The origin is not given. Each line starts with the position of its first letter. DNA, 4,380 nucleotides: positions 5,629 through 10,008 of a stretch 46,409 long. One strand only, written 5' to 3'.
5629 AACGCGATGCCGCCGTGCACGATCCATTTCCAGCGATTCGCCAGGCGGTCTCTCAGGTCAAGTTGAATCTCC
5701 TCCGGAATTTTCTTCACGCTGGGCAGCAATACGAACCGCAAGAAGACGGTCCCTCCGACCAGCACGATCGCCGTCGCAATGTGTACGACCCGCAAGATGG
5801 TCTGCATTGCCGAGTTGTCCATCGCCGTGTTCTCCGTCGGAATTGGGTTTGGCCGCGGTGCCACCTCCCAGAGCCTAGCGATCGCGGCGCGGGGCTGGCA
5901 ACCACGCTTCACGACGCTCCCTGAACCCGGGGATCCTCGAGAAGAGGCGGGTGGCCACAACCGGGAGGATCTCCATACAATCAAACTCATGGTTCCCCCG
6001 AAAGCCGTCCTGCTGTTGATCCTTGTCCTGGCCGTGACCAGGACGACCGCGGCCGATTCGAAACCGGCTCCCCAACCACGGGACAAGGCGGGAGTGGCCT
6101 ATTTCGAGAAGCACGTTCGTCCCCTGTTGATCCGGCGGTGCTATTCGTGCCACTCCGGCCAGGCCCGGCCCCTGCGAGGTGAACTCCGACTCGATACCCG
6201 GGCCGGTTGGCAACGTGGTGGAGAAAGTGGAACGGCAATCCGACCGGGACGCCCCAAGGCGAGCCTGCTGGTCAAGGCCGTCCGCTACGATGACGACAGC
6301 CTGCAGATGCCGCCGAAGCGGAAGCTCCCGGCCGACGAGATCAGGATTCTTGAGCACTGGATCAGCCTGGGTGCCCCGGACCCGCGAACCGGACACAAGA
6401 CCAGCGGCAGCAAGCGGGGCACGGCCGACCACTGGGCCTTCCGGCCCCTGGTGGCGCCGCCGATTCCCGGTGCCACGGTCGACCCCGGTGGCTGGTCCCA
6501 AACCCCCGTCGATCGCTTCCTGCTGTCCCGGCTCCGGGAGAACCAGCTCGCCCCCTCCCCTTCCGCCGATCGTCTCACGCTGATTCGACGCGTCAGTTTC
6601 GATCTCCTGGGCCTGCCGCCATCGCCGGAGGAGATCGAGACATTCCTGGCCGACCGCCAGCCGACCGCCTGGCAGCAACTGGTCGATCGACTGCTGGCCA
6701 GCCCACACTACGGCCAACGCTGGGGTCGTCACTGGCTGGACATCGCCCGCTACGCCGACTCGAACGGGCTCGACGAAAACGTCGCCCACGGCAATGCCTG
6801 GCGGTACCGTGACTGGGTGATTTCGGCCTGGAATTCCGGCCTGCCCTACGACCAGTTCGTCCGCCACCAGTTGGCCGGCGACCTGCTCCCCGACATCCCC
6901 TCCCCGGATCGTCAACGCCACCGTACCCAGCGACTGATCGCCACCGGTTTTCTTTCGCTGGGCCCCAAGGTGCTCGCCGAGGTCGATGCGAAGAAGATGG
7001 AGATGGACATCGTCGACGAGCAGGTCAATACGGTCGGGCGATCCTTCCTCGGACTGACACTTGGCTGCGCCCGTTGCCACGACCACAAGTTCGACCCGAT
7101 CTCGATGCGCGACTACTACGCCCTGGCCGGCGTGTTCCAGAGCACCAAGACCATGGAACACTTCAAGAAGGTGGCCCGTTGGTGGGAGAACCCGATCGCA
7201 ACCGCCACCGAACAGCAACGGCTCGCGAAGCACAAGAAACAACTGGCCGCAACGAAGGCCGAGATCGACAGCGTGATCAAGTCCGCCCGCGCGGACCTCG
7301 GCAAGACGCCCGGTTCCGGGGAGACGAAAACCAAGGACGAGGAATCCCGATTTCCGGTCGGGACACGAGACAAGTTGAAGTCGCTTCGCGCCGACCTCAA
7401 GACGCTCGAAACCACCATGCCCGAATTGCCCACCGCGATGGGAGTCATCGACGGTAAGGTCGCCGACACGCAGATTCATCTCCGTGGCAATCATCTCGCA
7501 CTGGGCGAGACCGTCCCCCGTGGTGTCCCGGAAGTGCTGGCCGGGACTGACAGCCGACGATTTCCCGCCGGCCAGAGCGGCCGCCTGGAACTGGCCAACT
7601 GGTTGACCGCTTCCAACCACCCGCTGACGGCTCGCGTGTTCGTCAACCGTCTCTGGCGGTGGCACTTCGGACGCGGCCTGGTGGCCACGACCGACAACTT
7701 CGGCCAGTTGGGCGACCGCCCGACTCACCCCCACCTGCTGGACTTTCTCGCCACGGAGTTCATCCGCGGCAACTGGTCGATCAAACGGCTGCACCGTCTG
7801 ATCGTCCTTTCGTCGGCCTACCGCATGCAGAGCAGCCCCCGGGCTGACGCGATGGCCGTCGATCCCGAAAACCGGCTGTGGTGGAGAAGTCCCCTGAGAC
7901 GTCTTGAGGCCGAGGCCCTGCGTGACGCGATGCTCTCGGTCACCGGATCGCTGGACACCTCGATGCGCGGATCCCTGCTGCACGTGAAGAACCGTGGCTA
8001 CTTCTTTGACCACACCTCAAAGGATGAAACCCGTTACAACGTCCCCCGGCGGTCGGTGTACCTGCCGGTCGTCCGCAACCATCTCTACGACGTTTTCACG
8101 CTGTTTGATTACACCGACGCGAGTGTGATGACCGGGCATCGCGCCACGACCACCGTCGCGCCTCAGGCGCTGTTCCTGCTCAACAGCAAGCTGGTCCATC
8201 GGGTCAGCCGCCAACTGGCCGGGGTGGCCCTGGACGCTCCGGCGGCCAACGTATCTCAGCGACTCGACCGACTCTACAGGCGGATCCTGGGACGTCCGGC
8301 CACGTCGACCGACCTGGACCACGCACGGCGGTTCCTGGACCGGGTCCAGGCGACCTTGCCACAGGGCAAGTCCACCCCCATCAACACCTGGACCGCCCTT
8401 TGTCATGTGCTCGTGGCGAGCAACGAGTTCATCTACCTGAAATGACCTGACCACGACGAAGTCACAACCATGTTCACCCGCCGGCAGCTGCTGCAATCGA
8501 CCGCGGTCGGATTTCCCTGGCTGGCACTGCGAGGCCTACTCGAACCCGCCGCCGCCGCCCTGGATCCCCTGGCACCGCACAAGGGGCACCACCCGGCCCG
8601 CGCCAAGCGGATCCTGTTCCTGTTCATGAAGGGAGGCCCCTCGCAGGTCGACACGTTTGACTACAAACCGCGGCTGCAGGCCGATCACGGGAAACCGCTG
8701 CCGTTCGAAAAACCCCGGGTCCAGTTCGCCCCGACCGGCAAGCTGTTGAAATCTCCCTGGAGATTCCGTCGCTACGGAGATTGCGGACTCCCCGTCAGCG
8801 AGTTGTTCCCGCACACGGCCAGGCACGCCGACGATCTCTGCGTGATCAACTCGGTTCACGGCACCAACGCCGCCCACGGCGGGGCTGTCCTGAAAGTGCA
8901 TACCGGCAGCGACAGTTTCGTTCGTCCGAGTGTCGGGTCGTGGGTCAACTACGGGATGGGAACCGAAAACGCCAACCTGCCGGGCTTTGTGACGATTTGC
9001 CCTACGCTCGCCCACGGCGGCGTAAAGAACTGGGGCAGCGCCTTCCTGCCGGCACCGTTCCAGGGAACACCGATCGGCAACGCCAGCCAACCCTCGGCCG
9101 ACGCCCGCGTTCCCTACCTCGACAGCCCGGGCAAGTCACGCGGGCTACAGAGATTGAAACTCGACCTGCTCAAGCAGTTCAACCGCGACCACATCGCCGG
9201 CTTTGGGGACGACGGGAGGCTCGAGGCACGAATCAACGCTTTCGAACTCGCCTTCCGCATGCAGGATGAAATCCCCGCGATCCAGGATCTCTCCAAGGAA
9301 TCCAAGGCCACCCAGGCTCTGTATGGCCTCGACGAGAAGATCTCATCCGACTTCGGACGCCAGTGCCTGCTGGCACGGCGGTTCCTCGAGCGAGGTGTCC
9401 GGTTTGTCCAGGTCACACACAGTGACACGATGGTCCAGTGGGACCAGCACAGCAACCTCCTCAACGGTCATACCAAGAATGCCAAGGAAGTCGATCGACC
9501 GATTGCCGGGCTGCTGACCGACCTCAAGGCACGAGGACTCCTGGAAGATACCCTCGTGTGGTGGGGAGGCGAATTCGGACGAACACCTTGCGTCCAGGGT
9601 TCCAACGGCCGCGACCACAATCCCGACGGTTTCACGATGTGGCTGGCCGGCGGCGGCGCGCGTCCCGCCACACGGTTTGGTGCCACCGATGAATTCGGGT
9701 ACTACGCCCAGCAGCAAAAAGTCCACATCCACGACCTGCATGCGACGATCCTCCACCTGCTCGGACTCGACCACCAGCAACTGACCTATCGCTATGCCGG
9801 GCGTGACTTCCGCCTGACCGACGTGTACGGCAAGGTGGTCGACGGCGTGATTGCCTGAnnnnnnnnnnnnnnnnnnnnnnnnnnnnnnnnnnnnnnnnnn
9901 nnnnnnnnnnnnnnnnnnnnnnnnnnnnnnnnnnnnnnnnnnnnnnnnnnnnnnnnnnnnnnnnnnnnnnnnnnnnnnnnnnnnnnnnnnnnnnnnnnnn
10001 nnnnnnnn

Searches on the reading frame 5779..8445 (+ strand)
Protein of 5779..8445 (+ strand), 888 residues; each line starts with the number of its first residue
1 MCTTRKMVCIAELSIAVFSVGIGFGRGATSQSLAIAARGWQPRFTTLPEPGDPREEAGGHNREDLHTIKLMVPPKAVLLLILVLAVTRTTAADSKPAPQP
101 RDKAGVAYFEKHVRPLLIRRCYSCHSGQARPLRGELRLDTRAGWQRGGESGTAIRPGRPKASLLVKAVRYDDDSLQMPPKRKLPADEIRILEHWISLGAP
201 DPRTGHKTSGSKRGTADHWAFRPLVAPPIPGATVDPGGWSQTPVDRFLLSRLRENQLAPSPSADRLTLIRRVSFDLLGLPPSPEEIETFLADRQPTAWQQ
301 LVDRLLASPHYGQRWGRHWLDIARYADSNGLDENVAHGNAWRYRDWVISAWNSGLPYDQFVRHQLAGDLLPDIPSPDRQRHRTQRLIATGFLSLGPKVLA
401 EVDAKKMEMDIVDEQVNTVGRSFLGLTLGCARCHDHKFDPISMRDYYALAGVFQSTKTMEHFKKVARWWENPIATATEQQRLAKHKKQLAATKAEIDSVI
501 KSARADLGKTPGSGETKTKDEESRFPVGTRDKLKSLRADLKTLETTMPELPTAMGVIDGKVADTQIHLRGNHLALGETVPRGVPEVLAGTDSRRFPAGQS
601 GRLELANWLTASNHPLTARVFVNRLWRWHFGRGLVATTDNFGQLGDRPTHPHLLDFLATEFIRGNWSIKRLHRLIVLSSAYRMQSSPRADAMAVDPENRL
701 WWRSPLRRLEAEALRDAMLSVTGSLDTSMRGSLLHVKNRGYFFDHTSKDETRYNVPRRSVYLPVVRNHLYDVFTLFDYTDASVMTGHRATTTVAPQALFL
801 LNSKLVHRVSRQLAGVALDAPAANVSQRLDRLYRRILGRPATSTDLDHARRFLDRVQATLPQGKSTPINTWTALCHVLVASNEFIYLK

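Call 83: search_protein_families(library=pfam, proteins=[window:5779-8445:+], max_evalue=0.001)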
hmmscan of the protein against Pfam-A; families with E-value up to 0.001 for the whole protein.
window:5779-8445:+ (888 aa): 3 families
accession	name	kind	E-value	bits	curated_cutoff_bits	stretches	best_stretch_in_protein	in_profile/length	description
PF07587.16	PSD1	-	8.8e-87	291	28.5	1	601-853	1-244/244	Protein of unknown function (DUF1553)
PF07583.16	PSCyt2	-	1.9e-84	283.2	29.8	1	243-457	1-208/209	Protein of unknown function (DUF1549)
PF07635.16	PSCyt1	-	6.5e-16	59.1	22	1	121-180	1-58/59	Planctomycete cytochrome C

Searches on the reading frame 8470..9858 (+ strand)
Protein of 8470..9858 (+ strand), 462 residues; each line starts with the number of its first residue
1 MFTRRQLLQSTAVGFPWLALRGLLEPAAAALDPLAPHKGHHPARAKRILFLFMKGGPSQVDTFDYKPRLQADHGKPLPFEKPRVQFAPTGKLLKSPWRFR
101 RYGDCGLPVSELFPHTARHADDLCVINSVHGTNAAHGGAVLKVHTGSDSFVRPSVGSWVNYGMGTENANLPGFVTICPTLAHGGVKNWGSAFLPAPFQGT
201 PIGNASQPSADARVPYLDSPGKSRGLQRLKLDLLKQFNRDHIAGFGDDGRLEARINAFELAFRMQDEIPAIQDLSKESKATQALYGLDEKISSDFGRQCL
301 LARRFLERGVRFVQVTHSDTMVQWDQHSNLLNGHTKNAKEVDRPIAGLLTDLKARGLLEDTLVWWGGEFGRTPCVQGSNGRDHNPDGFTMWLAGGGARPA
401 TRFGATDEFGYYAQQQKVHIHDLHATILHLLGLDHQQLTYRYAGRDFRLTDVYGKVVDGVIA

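Call 83: search_protein_families(library=pfam, proteins=[window:8470-9858:+], max_evalue=0.001)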
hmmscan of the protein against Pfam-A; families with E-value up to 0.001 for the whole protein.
window:8470-9858:+ (462 aa): 1 family
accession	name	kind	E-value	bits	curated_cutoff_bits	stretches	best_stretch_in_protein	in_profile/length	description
PF07394.17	DUF1501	-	7.3e-144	480.2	27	1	45-461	1-390/390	Protein of unknown function (DUF1501)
